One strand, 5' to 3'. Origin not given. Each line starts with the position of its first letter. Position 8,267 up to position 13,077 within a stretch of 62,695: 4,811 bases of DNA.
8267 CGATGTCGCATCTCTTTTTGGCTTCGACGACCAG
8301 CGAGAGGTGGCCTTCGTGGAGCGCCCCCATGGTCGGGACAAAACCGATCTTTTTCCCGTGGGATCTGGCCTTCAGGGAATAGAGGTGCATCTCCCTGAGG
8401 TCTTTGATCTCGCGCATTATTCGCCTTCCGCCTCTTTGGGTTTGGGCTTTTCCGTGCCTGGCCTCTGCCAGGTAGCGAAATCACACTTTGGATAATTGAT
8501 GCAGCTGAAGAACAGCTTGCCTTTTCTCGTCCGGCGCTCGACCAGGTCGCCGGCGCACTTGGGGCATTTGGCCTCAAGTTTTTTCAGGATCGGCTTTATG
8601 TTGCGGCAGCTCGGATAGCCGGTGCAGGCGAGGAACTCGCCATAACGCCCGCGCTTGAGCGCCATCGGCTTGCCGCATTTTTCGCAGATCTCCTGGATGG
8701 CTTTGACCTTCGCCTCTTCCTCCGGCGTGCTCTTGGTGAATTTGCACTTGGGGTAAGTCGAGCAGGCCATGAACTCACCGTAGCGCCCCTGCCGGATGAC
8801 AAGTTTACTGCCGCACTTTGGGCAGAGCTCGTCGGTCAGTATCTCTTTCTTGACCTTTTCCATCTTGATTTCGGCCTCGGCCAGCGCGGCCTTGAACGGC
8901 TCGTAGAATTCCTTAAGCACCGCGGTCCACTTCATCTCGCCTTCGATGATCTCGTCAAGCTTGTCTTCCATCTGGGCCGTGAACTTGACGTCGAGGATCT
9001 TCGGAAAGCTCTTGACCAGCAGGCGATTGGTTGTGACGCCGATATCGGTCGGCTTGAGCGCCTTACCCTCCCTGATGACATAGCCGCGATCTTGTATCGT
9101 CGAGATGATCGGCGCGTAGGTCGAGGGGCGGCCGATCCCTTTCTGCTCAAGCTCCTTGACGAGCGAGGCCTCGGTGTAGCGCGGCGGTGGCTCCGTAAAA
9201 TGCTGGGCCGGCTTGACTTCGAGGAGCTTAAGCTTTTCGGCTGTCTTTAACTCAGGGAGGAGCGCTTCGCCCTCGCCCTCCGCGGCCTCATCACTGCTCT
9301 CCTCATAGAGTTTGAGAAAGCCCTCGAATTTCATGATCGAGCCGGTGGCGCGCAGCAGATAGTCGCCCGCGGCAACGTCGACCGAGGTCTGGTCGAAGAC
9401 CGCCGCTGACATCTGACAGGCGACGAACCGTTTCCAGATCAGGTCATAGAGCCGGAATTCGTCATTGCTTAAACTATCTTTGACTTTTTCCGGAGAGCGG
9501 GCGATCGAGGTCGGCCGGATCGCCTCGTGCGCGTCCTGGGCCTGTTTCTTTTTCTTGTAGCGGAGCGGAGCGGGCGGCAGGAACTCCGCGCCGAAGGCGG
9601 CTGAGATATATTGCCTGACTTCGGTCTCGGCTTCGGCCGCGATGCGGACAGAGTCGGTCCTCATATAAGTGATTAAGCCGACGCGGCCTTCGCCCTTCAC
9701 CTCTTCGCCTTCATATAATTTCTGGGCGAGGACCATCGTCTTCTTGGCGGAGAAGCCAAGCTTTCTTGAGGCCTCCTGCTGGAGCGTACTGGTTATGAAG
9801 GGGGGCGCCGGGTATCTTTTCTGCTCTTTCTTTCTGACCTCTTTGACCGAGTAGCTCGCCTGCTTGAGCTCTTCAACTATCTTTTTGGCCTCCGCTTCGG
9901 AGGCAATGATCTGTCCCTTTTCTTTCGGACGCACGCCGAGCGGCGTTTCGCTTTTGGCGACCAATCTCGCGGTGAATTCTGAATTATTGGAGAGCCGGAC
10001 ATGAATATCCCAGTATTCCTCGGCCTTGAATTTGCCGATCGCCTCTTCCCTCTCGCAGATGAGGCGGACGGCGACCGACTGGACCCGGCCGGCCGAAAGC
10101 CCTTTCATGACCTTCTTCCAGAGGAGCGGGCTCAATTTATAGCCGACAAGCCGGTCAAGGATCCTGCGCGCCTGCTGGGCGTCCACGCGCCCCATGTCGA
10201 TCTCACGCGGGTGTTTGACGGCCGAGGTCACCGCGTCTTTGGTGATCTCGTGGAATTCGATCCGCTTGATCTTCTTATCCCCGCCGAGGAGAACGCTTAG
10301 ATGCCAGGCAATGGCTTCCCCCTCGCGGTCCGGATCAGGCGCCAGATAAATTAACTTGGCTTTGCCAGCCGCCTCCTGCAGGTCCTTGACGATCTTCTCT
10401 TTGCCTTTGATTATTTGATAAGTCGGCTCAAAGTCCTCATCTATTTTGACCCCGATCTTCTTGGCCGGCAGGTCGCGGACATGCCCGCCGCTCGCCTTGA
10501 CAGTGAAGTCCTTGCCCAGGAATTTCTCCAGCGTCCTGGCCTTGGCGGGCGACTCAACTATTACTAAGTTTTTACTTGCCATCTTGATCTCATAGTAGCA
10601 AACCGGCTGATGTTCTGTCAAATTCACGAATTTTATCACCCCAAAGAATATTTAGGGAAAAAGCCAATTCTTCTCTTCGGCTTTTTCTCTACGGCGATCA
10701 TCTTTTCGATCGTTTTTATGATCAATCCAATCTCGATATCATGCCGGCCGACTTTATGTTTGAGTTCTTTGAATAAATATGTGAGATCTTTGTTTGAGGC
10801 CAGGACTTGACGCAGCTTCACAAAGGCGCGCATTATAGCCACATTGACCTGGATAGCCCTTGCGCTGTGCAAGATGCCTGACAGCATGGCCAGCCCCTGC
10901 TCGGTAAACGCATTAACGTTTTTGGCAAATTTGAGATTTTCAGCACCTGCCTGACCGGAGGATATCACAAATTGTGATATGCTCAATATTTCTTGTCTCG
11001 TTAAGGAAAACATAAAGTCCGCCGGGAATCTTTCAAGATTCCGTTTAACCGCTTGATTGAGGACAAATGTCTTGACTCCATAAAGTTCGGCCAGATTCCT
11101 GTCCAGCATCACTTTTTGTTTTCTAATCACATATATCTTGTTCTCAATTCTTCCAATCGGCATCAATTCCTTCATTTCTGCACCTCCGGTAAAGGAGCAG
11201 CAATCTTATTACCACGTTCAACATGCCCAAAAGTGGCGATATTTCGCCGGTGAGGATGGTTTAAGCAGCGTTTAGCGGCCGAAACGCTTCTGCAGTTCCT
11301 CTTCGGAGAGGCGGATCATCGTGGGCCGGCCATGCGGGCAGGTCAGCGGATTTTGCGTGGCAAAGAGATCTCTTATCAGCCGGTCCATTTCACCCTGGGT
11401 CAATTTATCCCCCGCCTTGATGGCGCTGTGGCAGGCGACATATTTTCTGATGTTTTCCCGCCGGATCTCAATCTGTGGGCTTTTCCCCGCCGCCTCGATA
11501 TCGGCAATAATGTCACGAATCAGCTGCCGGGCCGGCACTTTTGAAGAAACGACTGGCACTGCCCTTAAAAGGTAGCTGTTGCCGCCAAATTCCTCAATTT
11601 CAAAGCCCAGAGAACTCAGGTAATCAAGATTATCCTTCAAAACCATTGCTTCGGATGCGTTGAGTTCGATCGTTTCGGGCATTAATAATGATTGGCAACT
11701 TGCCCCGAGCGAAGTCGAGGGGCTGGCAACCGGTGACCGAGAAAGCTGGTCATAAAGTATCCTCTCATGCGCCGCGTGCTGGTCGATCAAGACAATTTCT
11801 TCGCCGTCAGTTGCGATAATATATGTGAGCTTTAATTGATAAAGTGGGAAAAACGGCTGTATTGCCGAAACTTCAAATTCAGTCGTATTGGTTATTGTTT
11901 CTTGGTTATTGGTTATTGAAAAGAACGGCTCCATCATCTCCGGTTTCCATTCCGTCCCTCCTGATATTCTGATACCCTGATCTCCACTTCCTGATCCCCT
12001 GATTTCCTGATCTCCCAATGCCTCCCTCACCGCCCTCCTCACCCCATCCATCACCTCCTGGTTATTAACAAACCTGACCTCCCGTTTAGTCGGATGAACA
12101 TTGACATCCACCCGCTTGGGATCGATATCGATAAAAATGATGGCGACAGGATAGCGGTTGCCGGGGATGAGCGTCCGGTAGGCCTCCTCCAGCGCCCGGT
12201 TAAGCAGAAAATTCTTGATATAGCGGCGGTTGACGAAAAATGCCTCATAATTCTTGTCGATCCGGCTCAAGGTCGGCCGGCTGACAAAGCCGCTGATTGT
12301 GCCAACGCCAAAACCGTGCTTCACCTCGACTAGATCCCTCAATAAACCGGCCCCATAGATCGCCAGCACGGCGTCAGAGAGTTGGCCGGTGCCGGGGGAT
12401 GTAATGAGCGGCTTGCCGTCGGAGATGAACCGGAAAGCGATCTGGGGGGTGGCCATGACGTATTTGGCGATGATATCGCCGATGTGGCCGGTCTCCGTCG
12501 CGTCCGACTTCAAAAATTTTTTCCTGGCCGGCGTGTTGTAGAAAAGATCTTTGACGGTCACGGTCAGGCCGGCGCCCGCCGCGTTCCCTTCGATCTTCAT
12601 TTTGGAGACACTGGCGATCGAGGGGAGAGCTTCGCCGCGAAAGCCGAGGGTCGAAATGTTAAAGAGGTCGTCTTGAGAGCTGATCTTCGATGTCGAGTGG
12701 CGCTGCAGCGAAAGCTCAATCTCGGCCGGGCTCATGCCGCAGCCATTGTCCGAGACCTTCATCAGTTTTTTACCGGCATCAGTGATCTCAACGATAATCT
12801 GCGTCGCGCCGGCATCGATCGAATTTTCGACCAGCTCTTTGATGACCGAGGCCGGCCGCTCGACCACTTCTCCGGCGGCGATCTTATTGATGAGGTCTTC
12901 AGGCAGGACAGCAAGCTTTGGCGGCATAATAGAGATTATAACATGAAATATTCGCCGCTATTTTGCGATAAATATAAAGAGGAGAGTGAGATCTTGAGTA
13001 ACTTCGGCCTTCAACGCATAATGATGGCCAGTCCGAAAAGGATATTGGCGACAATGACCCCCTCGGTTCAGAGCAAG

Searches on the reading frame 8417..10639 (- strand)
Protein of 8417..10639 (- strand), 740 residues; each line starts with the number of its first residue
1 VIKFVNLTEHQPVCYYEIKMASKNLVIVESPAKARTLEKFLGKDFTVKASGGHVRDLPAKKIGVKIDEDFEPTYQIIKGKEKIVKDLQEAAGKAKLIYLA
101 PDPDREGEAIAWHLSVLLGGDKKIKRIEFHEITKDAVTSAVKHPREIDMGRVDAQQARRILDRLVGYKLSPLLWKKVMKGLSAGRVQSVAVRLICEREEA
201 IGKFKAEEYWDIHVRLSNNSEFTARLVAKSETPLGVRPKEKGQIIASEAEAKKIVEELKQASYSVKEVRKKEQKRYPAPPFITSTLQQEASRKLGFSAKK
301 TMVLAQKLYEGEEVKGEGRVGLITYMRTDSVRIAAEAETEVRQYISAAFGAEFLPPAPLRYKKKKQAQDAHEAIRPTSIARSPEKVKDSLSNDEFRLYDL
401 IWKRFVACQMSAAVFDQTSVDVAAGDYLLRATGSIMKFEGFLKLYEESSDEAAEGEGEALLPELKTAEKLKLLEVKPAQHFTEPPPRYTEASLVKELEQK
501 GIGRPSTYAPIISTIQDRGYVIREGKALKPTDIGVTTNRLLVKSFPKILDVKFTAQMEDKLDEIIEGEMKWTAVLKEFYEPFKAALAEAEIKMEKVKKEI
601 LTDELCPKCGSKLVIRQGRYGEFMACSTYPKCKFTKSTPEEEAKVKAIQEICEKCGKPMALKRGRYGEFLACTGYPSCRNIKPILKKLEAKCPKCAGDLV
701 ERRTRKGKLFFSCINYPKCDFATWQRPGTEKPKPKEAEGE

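Call 14: search_protein_families(library=ncbifam, proteins=[window:8417-10639:-], max_evalue=0.00001)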
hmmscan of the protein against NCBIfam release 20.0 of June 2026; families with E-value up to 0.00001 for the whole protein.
window:8417-10639:- (740 aa): 12 families
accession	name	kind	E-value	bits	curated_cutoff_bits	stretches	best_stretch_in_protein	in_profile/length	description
TIGR01051.1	topA_bact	equivalog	6.9e-263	874.3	456.4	1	25-638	1-631/632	type I DNA topoisomerase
NF004966.0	PRK06319.1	equivalog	1.6e-249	830.5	868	1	22-721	2-727/862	DNA topoisomerase I/SWI domain fusion protein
NF006451.0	PRK08780.1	equivalog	4.6e-218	726.6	1265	1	22-642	2-633/824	DNA topoisomerase I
TIGR01057.1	topA_arch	equivalog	8.8e-94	314.9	458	1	42-632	37-618/618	DNA topoisomerase I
TIGR01054.1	rgy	equivalog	2.5e-91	306.9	471.7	1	77-581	702-1168/1172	reverse gyrase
NF005829.0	PRK07726.1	subfamily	9e-80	269.1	597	1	77-645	76-651/669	DNA topoisomerase 3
NF005555.0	PRK07220.1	equivalog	4.8e-77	259.9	635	1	79-653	83-639/740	DNA topoisomerase I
NF004438.0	PRK05776.1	equivalog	5.8e-75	252.8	793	1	42-645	48-599/677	DNA topoisomerase I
NF011532.0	PRK14973.1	equivalog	2.2e-63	214.4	930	1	80-653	83-639/936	DNA topoisomerase I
TIGR01056.1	topB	subfamily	3.6e-61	207.5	515.75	1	94-641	97-649/706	DNA topoisomerase III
NF006032.0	PRK08173.1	equivalog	8.1e-48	162.8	1058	1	99-621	102-642/863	DNA topoisomerase III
NF011313.0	PRK14724.1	equivalog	5e-32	110.6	1088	1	100-622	107-663/988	DNA topoisomerase III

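Call 73: find_related_loci(query=window:8417-10639:-, collection=genome_contigs, flank=10000)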
Query window:8417-10639:- (740 aa) in genome_contigs; peptide patterns used: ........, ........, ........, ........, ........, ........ (x = any residue, [..] = any of these).
599 stretches matched a pattern (row limit reached: there are more); 550 encode a relative of the query (tblastn E <= 1e-3); the best 80 are kept; 80 distinct loci.
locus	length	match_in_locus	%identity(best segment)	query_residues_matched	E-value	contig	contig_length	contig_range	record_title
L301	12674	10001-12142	69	20-731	0e+0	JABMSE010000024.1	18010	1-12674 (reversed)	MAG: Candidatus Saganbacteria bacterium isolate bin.592 k141_1493942, whole genome shotgun sequence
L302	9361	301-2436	69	23-733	0e+0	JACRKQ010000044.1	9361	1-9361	MAG: Candidatus Saganbacteria bacterium isolate NC_groundwater_1859_Pr3_B-0.1um_46_99 SR-2_scaffold_141_1937781, whole g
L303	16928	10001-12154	69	20-739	0e+0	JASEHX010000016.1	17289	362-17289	MAG: Candidatus Margulisiibacteriota bacterium isolate Yes70-34 NODE_1267_length_17289_cov_4.688058, whole genome shotgu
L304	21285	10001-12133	71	20-729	0e+0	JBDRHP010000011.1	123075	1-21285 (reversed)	MAG: Candidatus Margulisiibacteriota bacterium isolate MEGAHIT-group-1.525 k141_8014759, whole genome shotgun sequence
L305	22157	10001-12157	59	16-731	0e+0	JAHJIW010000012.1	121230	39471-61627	MAG: Candidatus Margulisiibacteriota bacterium isolate Modern_marine_rock_biofilm.mb.116 Modern_marine_roc.mb.116_k141_6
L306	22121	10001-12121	56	15-727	0e+0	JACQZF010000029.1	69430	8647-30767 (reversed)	MAG: Nitrospirae bacterium isolate NC_groundwater_1560_Pr4_S-0.65um_46_16 SR1-18-Sp65_coassembly_scaffold_69217, whole g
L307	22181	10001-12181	53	22-735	0e+0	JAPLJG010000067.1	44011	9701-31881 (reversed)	MAG: Deltaproteobacteria bacterium isolate LacPavin_0419_WC90_MAG_56_10 LacPavin_0419_WC90_scaffold_265716, whole genome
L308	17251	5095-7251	54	22-727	0e+0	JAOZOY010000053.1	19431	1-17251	MAG: Deltaproteobacteria bacterium isolate GMC4.metabat2.118_sub GMC4_2750_length_19431_cov_24.423565, whole genome shot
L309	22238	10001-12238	52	5-735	0e+0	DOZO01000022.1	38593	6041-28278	MAG TPA_asm: Desulfobulbaceae bacterium isolate UBA11700 contig_1634, whole genome shotgun sequence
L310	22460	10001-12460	54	22-722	0e+0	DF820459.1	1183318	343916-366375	Bacterium UASB14 DNA, scaffold: UASB14_scaffold_5, whole genome shotgun sequence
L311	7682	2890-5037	55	20-727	0e+0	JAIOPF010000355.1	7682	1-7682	MAG: Deltaproteobacteria bacterium isolate LakeFargette_0920_ALND_MAG_57_7 LacPavin_0920_ALND_scaffold_996158, whole gen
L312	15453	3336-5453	54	22-727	0e+0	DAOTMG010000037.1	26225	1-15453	MAG TPA_asm: Syntrophales bacterium isolate AMR_MDS_2927 NODE_2191_length_26225_cov_7.760909, whole genome shotgun seque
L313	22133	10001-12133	55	23-735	0e+0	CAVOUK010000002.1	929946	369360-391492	MAG: Thermodesulfovibrionia bacterium isolate MFD10007.bin.2.208 genome assembly, contig: contig_11939, whole genome sho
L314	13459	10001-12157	52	16-731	0e+0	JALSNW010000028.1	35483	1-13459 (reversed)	MAG: Deltaproteobacteria bacterium isolate 356-284_metabat1_scaf2bin.060 356-284_scaffold_388_c1, whole genome shotgun s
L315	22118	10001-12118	53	19-727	0e+0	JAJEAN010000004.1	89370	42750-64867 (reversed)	MAG: Candidatus Latescibacterota bacterium isolate jk18x7bins.54 k141_1974982, whole genome shotgun sequence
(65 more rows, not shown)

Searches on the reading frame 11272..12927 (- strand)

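Call 14: search_protein_families(library=ncbifam, proteins=[window:11272-12927:-], max_evalue=0.00001)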
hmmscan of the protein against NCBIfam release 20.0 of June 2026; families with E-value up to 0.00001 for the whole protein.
window:11272-12927:- (551 aa): 9 families
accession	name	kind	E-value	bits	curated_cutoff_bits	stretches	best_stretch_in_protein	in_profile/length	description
NF000950.0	PRK00095.1-3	equivalog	4.2e-153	511.1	756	3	117-309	138-330/641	DNA mismatch repair endonuclease MutL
TIGR00585.2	mutl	equivalog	8.5e-150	500.3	180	3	116-311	135-330/555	DNA mismatch repair endonuclease MutL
NF000949.0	PRK00095.1-2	equivalog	3.8e-146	488.7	750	3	112-309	134-330/634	DNA mismatch repair endonuclease MutL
NF000953.0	PRK00095.2-4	equivalog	7.2e-141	471.1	693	3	7-118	5-115/611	DNA mismatch repair endonuclease MutL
NF000952.0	PRK00095.2-2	subfamily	8.2e-125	417.6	840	3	7-117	5-114/623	DNA mismatch repair endonuclease MutL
NF000948.0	PRK00095.1-1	equivalog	6.3e-97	326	701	2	5-112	3-110/625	DNA mismatch repair endonuclease MutL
NF000951.0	PRK00095.2-1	equivalog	4.4e-87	293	391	2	116-551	139-549/559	DNA mismatch repair endonuclease MutL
NF000954.0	PRK00095.2-5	equivalog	2.1e-73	247.7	937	2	7-116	9-118/588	DNA mismatch repair endonuclease MutL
NF050001.1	restrict_BbrUII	equivalog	6e-06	25.1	550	1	26-71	22-65/659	BbrUII/HgiDII family restriction enzyme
